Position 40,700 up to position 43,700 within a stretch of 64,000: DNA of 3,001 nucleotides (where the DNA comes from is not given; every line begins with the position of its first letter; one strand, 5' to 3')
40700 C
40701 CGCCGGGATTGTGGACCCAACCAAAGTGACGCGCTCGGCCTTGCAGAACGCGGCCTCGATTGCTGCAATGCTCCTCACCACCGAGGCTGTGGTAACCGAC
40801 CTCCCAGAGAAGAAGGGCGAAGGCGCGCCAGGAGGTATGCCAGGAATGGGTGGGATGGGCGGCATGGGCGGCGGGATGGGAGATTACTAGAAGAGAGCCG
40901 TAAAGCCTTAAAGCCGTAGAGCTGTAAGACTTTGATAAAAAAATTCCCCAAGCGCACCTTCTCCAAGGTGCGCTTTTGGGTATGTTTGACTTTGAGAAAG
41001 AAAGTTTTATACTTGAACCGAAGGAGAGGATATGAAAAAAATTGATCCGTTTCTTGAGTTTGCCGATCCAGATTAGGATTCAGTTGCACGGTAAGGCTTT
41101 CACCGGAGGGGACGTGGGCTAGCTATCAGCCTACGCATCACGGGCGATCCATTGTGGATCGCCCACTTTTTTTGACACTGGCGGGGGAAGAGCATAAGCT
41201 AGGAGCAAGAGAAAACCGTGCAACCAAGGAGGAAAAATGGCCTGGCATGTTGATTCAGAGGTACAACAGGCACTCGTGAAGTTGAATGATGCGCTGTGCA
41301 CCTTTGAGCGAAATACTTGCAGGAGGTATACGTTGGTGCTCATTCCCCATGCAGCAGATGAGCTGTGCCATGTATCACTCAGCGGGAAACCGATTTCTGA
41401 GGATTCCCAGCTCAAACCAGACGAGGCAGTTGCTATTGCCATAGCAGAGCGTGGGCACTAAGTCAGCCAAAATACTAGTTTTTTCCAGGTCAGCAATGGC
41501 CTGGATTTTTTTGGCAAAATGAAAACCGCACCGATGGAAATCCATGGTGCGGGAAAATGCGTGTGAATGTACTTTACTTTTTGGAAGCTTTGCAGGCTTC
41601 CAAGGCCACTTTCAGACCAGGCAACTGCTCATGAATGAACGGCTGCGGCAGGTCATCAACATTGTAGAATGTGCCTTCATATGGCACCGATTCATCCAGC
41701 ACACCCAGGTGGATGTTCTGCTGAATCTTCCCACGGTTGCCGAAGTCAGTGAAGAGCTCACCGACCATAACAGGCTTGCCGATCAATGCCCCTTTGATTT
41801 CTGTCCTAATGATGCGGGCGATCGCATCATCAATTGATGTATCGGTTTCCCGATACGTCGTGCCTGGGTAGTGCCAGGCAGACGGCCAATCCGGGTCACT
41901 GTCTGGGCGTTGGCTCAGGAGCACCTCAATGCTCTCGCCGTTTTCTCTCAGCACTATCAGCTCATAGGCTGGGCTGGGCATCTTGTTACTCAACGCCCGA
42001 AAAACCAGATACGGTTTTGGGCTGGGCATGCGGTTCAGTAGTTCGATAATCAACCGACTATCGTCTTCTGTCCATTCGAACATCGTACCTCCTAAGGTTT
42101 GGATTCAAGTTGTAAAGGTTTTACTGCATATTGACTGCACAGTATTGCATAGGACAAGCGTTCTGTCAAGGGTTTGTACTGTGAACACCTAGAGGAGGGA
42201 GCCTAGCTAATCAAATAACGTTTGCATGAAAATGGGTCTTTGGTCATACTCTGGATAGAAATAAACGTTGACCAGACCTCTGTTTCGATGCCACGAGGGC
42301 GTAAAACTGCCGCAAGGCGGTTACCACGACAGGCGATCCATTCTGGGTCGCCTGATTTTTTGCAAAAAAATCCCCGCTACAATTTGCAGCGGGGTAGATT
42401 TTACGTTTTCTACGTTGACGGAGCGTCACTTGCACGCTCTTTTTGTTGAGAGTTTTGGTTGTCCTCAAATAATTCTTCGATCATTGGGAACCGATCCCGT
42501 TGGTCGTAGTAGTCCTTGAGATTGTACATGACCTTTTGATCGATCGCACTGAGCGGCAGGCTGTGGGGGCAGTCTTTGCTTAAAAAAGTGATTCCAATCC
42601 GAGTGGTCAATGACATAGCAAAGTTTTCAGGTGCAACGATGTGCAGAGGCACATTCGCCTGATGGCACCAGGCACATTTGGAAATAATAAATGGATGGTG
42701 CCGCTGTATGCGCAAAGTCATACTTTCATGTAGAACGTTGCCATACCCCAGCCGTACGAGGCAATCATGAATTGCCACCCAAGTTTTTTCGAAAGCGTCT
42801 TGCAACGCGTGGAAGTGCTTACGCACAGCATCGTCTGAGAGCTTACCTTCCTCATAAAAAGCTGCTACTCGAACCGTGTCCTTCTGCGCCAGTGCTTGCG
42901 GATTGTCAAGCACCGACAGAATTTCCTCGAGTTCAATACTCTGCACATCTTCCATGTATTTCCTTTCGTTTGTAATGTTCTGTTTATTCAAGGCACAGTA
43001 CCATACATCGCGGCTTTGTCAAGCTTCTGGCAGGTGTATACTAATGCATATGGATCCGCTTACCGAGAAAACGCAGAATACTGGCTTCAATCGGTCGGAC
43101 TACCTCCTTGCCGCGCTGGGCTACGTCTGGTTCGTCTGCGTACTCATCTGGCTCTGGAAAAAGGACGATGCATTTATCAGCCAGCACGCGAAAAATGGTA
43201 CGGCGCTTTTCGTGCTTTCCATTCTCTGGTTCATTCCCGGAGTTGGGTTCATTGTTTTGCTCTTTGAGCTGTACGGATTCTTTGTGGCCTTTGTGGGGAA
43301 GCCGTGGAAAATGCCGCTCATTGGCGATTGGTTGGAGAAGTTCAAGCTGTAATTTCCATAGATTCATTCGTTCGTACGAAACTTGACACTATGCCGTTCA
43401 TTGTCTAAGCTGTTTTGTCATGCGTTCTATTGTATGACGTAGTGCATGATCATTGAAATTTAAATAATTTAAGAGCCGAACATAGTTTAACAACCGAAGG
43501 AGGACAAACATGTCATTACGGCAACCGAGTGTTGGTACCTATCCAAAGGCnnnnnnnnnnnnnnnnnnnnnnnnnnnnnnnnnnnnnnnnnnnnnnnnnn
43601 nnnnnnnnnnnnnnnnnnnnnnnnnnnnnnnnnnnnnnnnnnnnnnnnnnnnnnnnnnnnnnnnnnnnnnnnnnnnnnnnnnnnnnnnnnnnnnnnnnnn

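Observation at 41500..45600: Low-GC island: MutS2-like ATPase fused to a novel 470-aa N-terminal domain, with DUF4870-like membrane protein and two hypotheticals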

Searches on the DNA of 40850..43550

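Call 21: search_rna_families(source=window, start=40850, end=43550, threshold=evalue, max_evalue=1, show_alignments=3)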
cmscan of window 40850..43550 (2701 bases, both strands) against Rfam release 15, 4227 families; matches with E-value up to 1: 0.
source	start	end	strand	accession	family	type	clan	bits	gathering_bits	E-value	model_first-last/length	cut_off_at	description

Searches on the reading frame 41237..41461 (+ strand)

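Call 3: search_protein_families(library=pfam, proteins=[window:41237-41461:+], max_evalue=0.1)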
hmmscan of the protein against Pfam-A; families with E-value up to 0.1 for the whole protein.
window:41237-41461:+ (74 aa): 0 families

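Call 57: search_protein_families(library=pfam, proteins=[window:41237-41461:+], max_evalue=10)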
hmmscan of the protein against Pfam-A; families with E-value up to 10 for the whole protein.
window:41237-41461:+ (74 aa): 1 family
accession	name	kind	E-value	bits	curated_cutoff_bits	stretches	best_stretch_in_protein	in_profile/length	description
PF14428.12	DddA-like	-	0.21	11.9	25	1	2-38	78-114/137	Double-stranded DNA deaminase toxin A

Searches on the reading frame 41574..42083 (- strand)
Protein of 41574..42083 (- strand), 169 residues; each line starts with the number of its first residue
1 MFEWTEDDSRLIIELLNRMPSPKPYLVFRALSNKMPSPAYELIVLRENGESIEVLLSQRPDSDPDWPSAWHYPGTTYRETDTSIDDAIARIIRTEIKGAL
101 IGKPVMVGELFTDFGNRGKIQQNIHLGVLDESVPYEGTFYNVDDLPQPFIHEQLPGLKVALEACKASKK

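Call 3: search_protein_families(library=pfam, proteins=[window:41574-42083:-], max_evalue=0.1)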
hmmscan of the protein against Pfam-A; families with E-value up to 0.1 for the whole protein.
window:41574-42083:- (169 aa): 0 families

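Call 4: search_protein_families(library=ncbifam, proteins=[window:41574-42083:-], max_evalue=0.1)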
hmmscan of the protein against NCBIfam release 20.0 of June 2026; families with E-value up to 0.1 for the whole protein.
window:41574-42083:- (169 aa): 0 families

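Call 5: search_protein_families(library=padloc, proteins=[window:41574-42083:-], max_evalue=0.1)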
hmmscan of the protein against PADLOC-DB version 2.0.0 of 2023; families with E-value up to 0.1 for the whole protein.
window:41574-42083:- (169 aa): 0 families

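Call 57: search_protein_families(library=pfam, proteins=[window:41574-42083:-], max_evalue=10)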
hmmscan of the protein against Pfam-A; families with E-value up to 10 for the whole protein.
window:41574-42083:- (169 aa): 1 family
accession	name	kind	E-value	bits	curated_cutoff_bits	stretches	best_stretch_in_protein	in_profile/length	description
PF14815.12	NUDIX_4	-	0.14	12.4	35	1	53-96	11-49/113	NUDIX domain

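Call 64: list_cluster_members(proteins=[window:41574-42083:-, window:42410-42991:-, window:43044-43352:+, window:43050-43352:+, window:41237-41461:+, P0001])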
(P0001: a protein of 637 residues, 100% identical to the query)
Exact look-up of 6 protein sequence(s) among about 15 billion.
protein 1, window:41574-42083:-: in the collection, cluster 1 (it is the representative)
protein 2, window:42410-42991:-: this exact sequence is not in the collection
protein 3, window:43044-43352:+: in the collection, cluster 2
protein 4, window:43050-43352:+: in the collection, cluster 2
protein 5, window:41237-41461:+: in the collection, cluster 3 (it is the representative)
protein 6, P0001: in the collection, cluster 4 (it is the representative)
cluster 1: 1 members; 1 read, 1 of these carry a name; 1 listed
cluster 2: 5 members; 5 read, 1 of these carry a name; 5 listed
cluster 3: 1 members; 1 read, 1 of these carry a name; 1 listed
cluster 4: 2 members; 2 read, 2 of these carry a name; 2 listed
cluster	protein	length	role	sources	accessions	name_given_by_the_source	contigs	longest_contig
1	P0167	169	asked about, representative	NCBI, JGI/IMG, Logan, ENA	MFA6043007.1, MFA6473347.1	MAG: hypothetical protein WCV85_00560 [Patescibacteria group bacterium] | hypothetical protein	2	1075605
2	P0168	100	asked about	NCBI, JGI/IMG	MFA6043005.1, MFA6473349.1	MAG: hypothetical protein WCV85_00570 [Patescibacteria group bacterium] | uncharacterized membrane protein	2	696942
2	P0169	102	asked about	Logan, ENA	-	-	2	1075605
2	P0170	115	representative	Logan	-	-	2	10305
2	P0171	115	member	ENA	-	-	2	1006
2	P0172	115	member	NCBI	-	-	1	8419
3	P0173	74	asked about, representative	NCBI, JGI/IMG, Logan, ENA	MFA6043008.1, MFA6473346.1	MAG: hypothetical protein WCV85_00555 [Patescibacteria group bacterium] | hypothetical protein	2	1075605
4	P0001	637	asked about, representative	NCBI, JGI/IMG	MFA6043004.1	MAG: hypothetical protein WC786_04920 [Patescibacteria group bacterium] | hypothetical protein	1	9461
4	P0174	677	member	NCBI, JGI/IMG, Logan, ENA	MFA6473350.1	MAG: hypothetical protein WCV85_00575 [Patescibacteria group bacterium]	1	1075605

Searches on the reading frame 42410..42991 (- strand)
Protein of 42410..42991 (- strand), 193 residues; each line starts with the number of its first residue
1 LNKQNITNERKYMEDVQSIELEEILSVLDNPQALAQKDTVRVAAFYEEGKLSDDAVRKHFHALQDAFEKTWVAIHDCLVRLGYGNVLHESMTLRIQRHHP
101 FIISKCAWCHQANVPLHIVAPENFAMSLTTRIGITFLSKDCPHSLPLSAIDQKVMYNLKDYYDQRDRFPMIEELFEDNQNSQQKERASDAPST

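Call 3: search_protein_families(library=pfam, proteins=[window:42410-42991:-], max_evalue=0.1)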
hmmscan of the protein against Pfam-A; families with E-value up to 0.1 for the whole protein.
window:42410-42991:- (193 aa): 0 families

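Call 4: search_protein_families(library=ncbifam, proteins=[window:42410-42991:-], max_evalue=0.1)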
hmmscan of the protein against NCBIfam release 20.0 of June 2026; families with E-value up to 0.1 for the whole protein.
window:42410-42991:- (193 aa): 0 families

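Call 5: search_protein_families(library=padloc, proteins=[window:42410-42991:-], max_evalue=0.1)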
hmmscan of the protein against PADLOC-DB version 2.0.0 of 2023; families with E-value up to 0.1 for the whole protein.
window:42410-42991:- (193 aa): 0 families

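Call 57: search_protein_families(library=pfam, proteins=[window:42410-42991:-], max_evalue=10)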
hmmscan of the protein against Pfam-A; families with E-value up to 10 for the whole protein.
window:42410-42991:- (193 aa): 1 family
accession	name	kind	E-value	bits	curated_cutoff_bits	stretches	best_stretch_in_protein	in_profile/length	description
PF17572.7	DUF5478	-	0.17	12.4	27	1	101-143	38-80/86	Family of unknown function (DUF5478)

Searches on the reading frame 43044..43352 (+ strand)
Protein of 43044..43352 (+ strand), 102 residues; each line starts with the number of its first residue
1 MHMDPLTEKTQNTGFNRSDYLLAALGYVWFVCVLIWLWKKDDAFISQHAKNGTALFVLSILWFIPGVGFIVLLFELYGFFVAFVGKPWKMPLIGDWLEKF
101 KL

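Call 3: search_protein_families(library=pfam, proteins=[window:43045-43352:+], max_evalue=0.1)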
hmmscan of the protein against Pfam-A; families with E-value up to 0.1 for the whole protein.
window:43045-43352:+ (102 aa): 0 families

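Call 4: search_protein_families(library=ncbifam, proteins=[window:43045-43352:+], max_evalue=0.1)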
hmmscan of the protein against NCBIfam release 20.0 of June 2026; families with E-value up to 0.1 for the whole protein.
window:43045-43352:+ (102 aa): 0 families

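Call 5: search_protein_families(library=padloc, proteins=[window:43045-43352:+], max_evalue=0.1)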
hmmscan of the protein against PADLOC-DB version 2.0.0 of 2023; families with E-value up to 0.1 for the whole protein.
window:43045-43352:+ (102 aa): 0 families

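Call 57: search_protein_families(library=pfam, proteins=[window:43045-43352:+], max_evalue=10)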
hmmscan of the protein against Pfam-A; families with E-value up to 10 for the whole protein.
window:43045-43352:+ (102 aa): 0 families

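Call 58: search_protein_families(library=pfam, proteins=[window:43044-43352:+], max_evalue=10)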
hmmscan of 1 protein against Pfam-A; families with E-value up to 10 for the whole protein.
window:43044-43352:+ (102 aa): 3 families
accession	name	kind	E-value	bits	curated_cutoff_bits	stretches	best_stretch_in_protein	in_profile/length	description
PF09685.15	DUF4870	-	0.00017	22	25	1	28-84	22-76/107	Domain of unknown function (DUF4870)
PF10785.14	NADH-u_ox-rdase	-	0.17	13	25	1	14-66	19-70/87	NADH-ubiquinone oxidoreductase complex I, 21 kDa subunit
PF18910.5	DUF5665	-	0.19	12.3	27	1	67-99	22-50/56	Domain of unknown function (DUF5665)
